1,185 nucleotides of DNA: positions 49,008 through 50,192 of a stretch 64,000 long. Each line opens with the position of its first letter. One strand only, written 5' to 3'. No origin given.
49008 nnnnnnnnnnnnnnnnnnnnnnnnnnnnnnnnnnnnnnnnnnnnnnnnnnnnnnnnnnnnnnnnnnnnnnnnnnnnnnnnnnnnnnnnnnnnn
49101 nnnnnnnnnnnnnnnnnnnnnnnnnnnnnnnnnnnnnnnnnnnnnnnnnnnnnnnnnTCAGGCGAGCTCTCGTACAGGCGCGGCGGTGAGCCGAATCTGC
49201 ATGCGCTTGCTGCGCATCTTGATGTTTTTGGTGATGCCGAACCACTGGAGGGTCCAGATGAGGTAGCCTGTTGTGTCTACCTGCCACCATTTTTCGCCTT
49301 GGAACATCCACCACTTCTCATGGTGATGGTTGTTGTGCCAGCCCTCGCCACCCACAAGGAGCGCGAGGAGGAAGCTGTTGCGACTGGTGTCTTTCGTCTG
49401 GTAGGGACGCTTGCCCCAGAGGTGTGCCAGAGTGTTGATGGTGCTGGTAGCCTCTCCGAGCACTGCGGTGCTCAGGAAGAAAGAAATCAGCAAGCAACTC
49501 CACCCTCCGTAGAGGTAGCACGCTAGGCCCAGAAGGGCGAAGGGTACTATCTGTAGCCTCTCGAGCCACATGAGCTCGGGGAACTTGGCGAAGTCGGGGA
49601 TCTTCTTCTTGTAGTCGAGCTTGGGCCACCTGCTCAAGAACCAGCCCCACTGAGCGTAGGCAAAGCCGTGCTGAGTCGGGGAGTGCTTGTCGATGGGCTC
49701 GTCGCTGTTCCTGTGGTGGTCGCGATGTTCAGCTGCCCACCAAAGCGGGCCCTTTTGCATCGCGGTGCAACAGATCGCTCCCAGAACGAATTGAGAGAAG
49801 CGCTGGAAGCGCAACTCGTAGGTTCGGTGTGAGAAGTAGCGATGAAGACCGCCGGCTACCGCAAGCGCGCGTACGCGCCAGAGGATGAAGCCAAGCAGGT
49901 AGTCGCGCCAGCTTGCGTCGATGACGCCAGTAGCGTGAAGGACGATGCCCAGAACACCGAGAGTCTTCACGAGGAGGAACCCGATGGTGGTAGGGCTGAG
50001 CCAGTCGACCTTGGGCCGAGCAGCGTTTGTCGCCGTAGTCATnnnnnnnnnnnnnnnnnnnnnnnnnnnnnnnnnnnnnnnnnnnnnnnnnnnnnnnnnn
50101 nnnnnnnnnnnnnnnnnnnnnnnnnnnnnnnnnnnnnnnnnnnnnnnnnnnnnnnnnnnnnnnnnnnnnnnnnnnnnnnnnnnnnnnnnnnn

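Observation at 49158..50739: GC-rich fatty-acid desaturase next to an MFS-transporter fragment: likely horizontally acquired lipid-modifying island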

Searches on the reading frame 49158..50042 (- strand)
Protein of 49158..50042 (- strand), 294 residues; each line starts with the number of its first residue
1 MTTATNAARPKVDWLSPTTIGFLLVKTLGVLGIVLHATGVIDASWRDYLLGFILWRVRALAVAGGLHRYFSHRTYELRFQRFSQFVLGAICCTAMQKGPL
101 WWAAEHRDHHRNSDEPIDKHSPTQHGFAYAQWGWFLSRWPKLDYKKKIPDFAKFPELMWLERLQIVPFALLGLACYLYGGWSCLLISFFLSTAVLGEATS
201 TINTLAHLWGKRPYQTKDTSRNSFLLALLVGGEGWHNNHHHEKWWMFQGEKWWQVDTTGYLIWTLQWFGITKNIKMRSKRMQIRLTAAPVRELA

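Call 4: search_protein_families(library=pfam, proteins=[window:49158-50042:-], max_evalue=0.01)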
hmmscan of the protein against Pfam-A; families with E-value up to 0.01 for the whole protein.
window:49158-50042:- (294 aa): 1 family
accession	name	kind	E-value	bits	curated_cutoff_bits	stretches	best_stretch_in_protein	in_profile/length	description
PF00487.30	FA_desaturase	-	8.7e-17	62.2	29.7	1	45-241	3-222/253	Fatty acid desaturase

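Call 8: find_homologous_proteins(query=window:49158-50042:-)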
Query window:49158-50042:- (294 aa): 3971 proteins with E <= 0.001 among 8000 candidates; the best 120 are listed.
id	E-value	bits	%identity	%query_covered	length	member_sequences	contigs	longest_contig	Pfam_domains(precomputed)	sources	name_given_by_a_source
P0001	3.2e-197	672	97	100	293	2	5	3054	PF00487.31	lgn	-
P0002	1.0e-77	280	43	80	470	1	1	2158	PF00487.31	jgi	jgi:stearoyl-CoA desaturase (delta-9 desaturase)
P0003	6.2e-72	261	51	88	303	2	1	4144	PF00487.31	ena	-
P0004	9.3e-72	260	49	93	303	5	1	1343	PF00487.31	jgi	jgi:stearoyl-CoA desaturase (Delta-9 desaturase)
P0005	2.4e-71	259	51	88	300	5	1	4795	PF00487.31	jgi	jgi:stearoyl-CoA desaturase (delta-9 desaturase)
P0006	1.1e-70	257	50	88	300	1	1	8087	PF00487.31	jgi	jgi:stearoyl-CoA desaturase (delta-9 desaturase)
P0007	2.6e-70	255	48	99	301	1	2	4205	PF00487.31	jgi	jgi:stearoyl-CoA desaturase (delta-9 desaturase)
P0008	3.8e-70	255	47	94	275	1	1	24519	PF00487.31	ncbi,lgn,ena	-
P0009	3.6e-69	252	49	88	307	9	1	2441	PF00487.31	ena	-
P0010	4.8e-69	251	50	88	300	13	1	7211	PF00487.31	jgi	jgi:stearoyl-CoA desaturase (Delta-9 desaturase)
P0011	4.9e-69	251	47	93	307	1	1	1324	PF00487.31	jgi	-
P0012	1.6e-68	249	50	88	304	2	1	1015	PF00487.31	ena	-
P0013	1.7e-68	249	50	88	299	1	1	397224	PF00487.31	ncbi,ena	-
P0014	4.1e-68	248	46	88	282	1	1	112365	PF00487.31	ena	-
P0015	4.5e-68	248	49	88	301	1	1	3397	PF00487.31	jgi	jgi:stearoyl-CoA desaturase (delta-9 desaturase)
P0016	6.7e-68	247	52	88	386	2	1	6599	PF00487.31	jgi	jgi:stearoyl-CoA desaturase (Delta-9 desaturase)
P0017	7.0e-68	247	47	94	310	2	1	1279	PF00487.31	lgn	-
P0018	1.5e-67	246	50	88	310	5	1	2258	PF00487.31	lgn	-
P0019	2.3e-67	246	53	74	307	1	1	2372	PF00487.31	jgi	jgi:stearoyl-CoA desaturase (Delta-9 desaturase)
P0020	2.7e-67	245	47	90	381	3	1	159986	PF00487.31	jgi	-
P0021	3.8e-67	245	46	89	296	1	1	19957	PF00487.31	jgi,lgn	jgi:stearoyl-CoA desaturase (delta-9 desaturase)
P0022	4.8e-67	245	44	95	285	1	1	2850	PF00487.31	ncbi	-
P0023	7.1e-67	244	45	95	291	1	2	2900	PF00487.31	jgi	jgi:stearoyl-CoA desaturase (delta-9 desaturase)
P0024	8.0e-67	244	48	85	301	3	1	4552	PF00487.31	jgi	-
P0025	8.5e-67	244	45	88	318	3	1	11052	PF00487.31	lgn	-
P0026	9.8e-67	244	45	95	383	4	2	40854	PF00487.31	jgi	jgi:stearoyl-CoA desaturase (delta-9 desaturase)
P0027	1.2e-66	243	49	88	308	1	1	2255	PF00487.31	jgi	jgi:stearoyl-CoA desaturase (Delta-9 desaturase)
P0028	1.4e-66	243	46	93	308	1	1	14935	PF00487.31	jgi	jgi:stearoyl-CoA desaturase (delta-9 desaturase)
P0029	1.5e-66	243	49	88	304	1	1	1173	PF00487.31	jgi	jgi:stearoyl-CoA desaturase (delta-9 desaturase)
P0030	1.7e-66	243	45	94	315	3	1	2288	PF00487.31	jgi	jgi:stearoyl-CoA desaturase (delta-9 desaturase)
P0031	1.8e-66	243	44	96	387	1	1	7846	PF00487.31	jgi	jgi:stearoyl-CoA desaturase (delta-9 desaturase)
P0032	1.9e-66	243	48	79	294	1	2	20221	PF00487.31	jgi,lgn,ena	-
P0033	2.0e-66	243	45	93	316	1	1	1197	PF00487.31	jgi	jgi:stearoyl-CoA desaturase (delta-9 desaturase)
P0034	2.3e-66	242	45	95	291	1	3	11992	PF00487.31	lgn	-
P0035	2.4e-66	242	49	90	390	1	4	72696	PF00487.31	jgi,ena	-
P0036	2.6e-66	242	47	93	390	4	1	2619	PF00487.31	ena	-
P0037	2.6e-66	242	46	89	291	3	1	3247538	PF00487.31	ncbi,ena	-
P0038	2.6e-66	242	44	90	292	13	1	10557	PF00487.31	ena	-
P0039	2.7e-66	242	46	93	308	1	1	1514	PF00487.31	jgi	-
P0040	3.1e-66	242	49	90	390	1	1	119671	PF00487.31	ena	-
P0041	3.4e-66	242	49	81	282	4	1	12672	PF00487.31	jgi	jgi:stearoyl-CoA desaturase (Delta-9 desaturase)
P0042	3.6e-66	242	48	88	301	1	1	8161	PF00487.31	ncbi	-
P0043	4.1e-66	241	50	80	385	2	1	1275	PF00487.31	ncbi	-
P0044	4.3e-66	241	48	88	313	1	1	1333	PF00487.31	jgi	jgi:stearoyl-CoA desaturase (delta-9 desaturase)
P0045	4.6e-66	241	46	93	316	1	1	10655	PF00487.31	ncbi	-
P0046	4.9e-66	241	44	92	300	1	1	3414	PF00487.31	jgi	jgi:stearoyl-CoA desaturase (delta-9 desaturase)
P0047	6.4e-66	241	49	81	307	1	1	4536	PF00487.31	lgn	-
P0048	7.1e-66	241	44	95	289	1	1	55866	PF00487.31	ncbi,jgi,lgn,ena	-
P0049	7.3e-66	241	47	83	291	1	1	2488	PF00487.31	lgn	-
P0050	7.8e-66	241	49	83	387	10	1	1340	PF00487.31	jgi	-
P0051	1.0e-65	240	44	94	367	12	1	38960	PF00487.31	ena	-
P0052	1.0e-65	240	48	90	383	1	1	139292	PF00487.31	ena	-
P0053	1.1e-65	240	47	83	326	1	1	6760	PF00487.31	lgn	-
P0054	1.2e-65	240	48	83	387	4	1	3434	PF00487.31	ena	-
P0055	1.7e-65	239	50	81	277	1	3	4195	PF00487.31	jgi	-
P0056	1.8e-65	239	45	83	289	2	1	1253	PF00487.31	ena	-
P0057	2.0e-65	239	46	81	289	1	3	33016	PF00487.31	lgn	-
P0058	2.2e-65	239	51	78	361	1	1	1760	PF00487.31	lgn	-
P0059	2.5e-65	239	44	90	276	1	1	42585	PF00487.31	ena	-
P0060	3.2e-65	239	46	91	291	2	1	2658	PF00487.31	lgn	-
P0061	3.5e-65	238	49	79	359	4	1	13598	PF00487.31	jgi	jgi:stearoyl-CoA desaturase (Delta-9 desaturase)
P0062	4.4e-65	238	50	80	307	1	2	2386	PF00487.31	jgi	jgi:Fatty-acid desaturase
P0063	4.5e-65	238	48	90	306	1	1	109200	PF00487.31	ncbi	-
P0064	5.0e-65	238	46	90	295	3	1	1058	PF00487.31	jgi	jgi:stearoyl-CoA desaturase (Delta-9 desaturase)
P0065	6.1e-65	238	48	79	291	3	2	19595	PF00487.31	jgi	-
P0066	6.1e-65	238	47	83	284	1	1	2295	PF00487.31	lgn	-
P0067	6.5e-65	238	44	96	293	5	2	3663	PF00487.31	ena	-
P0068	6.6e-65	238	43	95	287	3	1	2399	PF00487.31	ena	-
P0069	7.0e-65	237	46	93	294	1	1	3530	PF00487.31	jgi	jgi:stearoyl-CoA desaturase (Delta-9 desaturase)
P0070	7.5e-65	237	50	83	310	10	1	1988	PF00487.31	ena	-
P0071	8.5e-65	237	45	93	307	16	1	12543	PF00487.31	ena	-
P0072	9.0e-65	237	49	87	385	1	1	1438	PF00487.31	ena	-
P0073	9.2e-65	237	48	88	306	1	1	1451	PF00487.31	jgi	-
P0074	9.4e-65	237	45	89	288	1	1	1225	PF00487.31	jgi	jgi:stearoyl-CoA desaturase (delta-9 desaturase)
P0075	9.7e-65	237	43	91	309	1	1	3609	PF00487.31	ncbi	-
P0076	9.9e-65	237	44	94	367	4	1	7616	PF00487.31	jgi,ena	-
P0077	1.1e-64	237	44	96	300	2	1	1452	PF00487.31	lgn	-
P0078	1.1e-64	237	51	82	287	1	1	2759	PF00487.31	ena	-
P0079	1.1e-64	237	48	83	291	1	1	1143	PF00487.31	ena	-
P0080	1.1e-64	237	47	83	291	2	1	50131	PF00487.31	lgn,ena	-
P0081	1.3e-64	237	43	91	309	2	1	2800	PF00487.31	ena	-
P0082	1.3e-64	237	42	98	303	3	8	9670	PF00487.31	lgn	-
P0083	1.4e-64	236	49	83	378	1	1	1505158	PF00487.31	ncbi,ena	-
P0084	1.4e-64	236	44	96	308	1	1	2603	PF00487.31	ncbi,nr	ncbi:MAG: acyl-CoA desaturase, partial [Hyphomicrobiales bacterium]|nr:acyl-CoA desaturase [Hyphomic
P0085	1.6e-64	236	47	88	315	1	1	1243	PF00487.31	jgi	-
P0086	1.6e-64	236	45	97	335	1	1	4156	PF00487.31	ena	-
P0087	1.7e-64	236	45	91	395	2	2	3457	PF00487.31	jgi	jgi:stearoyl-CoA desaturase (delta-9 desaturase)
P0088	2.0e-64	236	49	79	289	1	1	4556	PF00487.31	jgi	jgi:stearoyl-CoA desaturase (delta-9 desaturase)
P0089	2.1e-64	236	47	90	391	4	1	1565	PF00487.31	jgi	jgi:stearoyl-CoA desaturase (delta-9 desaturase)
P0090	2.3e-64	236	45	93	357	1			PF00487.31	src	-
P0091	2.5e-64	236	47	93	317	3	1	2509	PF00487.31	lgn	-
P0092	2.6e-64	236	45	85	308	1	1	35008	PF00487.31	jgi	jgi:stearoyl-CoA desaturase (Delta-9 desaturase)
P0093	2.6e-64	236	50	76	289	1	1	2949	PF00487.31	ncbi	-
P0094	2.6e-64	236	48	90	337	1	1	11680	PF00487.31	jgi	jgi:stearoyl-CoA desaturase (delta-9 desaturase)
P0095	2.9e-64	235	46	85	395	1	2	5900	PF00487.31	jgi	jgi:stearoyl-CoA desaturase (Delta-9 desaturase)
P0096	3.3e-64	235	49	81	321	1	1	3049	PF00487.31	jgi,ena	-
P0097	3.3e-64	235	45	93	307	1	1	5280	PF00487.31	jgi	jgi:stearoyl-CoA desaturase (delta-9 desaturase)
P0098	3.4e-64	235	48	85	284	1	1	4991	PF00487.31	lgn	-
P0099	3.5e-64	235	47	88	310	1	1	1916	PF00487.31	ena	-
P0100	3.6e-64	235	48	88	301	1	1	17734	PF00487.31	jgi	jgi:stearoyl-CoA desaturase (delta-9 desaturase)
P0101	3.6e-64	235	44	93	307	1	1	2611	PF00487.31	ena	-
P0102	3.6e-64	235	44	91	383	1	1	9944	PF00487.31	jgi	jgi:stearoyl-CoA desaturase (delta-9 desaturase)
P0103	3.7e-64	235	43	96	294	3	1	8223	PF00487.31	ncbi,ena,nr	ncbi:MAG TPA: acyl-CoA desaturase [Blastocatellia bacterium]|nr:acyl-CoA desaturase [Blastocatellia 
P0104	3.9e-64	235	49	90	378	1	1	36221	PF00487.31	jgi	jgi:stearoyl-CoA desaturase (delta-9 desaturase)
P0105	4.1e-64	235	45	93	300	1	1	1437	PF00487.31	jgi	jgi:stearoyl-CoA desaturase (delta-9 desaturase)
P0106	4.1e-64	235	44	95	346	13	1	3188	PF00487.31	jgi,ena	-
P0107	4.3e-64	235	45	93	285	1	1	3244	PF00487.31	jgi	jgi:stearoyl-CoA desaturase (delta-9 desaturase)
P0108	4.4e-64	235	43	93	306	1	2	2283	PF00487.31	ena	-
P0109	4.4e-64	235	44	95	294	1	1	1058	PF00487.31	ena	-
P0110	4.7e-64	235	45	89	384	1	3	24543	PF00487.31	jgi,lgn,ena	-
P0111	4.7e-64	235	50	76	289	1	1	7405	PF00487.31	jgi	jgi:stearoyl-CoA desaturase (Delta-9 desaturase)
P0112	5.9e-64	234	44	90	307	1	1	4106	PF00487.31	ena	-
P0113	6.0e-64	234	45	97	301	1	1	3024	PF00487.31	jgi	jgi:stearoyl-CoA desaturase (delta-9 desaturase)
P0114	6.0e-64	234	44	94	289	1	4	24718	PF00487.31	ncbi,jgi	jgi:stearoyl-CoA desaturase (delta-9 desaturase)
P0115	6.1e-64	234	44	95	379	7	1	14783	PF00487.31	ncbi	ncbi:MAG: fatty acid desaturase [Thermoanaerobaculia bacterium]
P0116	6.2e-64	234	43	93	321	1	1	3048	PF00487.31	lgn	-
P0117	6.5e-64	234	46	89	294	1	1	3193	PF00487.31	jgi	jgi:stearoyl-CoA desaturase (delta-9 desaturase)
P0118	6.6e-64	234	43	94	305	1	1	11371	PF00487.31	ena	-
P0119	6.7e-64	234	42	94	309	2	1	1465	PF00487.31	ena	-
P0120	7.1e-64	234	46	85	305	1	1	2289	PF00487.31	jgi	jgi:stearoyl-CoA desaturase (delta-9 desaturase)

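Call 9: find_encoding_contigs(protein=window:49158-50042:-, flank=10000, max_places=10)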
Protein window:49158-50042:- (294 aa): no gene with exactly this product is on record in the collection.

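Call 10: find_encoding_contigs(protein=P0001, flank=10000, max_places=10)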
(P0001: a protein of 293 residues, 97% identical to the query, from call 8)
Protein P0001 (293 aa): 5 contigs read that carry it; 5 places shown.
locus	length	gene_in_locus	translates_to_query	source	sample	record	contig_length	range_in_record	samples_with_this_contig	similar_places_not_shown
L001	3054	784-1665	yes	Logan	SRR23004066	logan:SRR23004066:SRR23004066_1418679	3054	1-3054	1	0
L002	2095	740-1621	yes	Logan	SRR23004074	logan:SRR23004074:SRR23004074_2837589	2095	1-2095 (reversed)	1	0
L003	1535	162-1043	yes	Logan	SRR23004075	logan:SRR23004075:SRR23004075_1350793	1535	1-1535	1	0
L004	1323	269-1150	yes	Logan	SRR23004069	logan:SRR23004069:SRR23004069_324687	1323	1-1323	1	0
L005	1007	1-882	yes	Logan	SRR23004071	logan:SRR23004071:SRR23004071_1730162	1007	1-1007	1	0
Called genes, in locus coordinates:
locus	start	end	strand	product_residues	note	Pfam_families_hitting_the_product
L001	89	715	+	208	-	PF07690:MFS_1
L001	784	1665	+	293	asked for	PF00487:FA_desaturase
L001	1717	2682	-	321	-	PF18920:DUF5671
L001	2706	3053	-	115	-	?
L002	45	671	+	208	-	PF07690:MFS_1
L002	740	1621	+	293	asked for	PF00487:FA_desaturase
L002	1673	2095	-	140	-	?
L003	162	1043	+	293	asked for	PF00487:FA_desaturase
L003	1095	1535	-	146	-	?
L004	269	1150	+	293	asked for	PF00487:FA_desaturase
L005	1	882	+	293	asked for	PF00487:FA_desaturase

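Call 11: search_protein_families(library=ncbifam, proteins=[window:49158-50042:-], max_evalue=0.01)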
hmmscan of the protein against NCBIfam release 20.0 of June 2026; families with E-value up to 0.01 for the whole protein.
window:49158-50042:- (294 aa): 1 family
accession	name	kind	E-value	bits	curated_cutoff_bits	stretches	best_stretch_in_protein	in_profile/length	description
NF049918.1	DesA_fam_desat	equivalog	5.2e-21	75.2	400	1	39-280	1-246/385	DesA family fatty acid desaturase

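Call 17: list_cluster_members(proteins=[P0008, P0013, P0022, P0037, P0042, P0043, P0045, P0048, P0063, P0083])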
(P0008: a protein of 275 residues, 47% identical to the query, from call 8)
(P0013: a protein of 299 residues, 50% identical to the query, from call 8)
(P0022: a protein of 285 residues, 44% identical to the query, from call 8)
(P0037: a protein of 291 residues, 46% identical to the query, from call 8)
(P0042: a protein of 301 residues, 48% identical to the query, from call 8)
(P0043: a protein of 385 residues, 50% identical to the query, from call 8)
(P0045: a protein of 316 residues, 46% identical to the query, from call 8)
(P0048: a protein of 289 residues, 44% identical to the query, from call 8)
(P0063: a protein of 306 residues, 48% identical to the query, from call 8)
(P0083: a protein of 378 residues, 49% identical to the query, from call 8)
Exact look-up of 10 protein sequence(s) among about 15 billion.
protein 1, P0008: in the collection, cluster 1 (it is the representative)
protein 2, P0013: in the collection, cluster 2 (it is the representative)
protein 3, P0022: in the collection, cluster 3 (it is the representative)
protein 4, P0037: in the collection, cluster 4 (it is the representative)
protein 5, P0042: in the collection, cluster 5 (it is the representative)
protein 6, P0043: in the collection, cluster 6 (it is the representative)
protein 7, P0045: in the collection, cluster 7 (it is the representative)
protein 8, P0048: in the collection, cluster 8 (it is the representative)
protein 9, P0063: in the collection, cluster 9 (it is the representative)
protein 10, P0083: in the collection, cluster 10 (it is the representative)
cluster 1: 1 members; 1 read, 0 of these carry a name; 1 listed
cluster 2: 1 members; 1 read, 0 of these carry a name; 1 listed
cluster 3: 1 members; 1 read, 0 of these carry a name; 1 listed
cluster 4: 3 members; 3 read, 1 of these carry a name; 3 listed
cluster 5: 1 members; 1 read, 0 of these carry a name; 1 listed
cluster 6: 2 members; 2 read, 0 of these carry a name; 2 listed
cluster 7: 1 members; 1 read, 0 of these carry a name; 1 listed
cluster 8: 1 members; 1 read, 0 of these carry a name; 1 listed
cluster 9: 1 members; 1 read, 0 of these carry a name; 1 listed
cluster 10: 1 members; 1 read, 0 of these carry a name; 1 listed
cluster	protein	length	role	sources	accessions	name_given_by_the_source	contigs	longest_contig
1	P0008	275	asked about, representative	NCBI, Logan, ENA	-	-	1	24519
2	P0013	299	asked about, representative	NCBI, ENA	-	-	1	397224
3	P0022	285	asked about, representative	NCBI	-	-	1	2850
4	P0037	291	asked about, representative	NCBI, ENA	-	-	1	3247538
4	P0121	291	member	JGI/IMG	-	stearoyl-CoA desaturase (Delta-9 desaturase)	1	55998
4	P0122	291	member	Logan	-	-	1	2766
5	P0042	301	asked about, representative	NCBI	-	-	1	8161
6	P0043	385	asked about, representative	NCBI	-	-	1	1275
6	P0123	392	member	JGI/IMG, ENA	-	-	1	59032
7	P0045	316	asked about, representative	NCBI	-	-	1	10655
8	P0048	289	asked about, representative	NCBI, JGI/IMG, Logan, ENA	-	-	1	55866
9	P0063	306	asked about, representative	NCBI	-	-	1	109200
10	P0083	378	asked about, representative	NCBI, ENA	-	-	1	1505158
